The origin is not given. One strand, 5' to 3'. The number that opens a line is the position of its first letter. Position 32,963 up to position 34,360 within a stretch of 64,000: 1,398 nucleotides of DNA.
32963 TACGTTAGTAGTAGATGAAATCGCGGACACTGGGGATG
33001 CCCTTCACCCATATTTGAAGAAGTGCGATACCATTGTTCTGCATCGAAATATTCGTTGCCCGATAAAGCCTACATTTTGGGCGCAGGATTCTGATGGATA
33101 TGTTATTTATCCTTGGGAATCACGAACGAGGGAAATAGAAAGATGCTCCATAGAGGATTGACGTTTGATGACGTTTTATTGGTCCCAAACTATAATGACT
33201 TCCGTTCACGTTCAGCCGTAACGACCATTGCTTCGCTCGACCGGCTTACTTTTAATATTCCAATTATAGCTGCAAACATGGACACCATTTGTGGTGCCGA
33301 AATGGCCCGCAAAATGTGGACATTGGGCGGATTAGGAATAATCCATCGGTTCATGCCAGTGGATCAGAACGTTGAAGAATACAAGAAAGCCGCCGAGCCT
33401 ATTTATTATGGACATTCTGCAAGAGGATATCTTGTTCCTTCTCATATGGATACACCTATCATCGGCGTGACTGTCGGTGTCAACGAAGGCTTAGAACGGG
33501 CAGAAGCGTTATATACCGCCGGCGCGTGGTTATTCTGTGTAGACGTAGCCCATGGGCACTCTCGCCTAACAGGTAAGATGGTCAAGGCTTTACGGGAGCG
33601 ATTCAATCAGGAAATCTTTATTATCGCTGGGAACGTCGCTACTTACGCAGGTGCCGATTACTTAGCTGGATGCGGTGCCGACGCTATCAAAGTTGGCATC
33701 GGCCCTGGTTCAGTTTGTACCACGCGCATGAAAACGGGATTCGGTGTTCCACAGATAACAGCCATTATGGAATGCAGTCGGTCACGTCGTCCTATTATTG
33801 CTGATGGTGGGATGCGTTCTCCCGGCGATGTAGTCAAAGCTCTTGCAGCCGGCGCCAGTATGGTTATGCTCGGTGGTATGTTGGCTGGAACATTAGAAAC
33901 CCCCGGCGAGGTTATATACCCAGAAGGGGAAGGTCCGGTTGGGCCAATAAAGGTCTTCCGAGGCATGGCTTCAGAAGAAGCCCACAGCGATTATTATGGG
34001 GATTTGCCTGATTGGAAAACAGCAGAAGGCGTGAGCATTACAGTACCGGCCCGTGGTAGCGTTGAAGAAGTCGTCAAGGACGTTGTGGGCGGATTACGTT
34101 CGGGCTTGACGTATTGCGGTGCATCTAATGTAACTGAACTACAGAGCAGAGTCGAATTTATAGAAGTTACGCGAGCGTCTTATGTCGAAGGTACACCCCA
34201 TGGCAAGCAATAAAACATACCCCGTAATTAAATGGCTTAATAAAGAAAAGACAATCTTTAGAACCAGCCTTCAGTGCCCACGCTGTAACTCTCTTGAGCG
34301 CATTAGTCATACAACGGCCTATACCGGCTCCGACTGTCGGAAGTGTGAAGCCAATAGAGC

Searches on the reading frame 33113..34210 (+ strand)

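Call 75: search_protein_families(library=phrogs, proteins=[window:33113-34210:+], max_evalue=0.00001)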
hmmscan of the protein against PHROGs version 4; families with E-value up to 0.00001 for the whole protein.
window:33113-34210:+ (366 aa): 1 family
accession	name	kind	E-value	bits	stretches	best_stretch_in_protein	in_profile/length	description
phrog_9582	-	other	5.6e-99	332.5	1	11-364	5-347/353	dehydrogenase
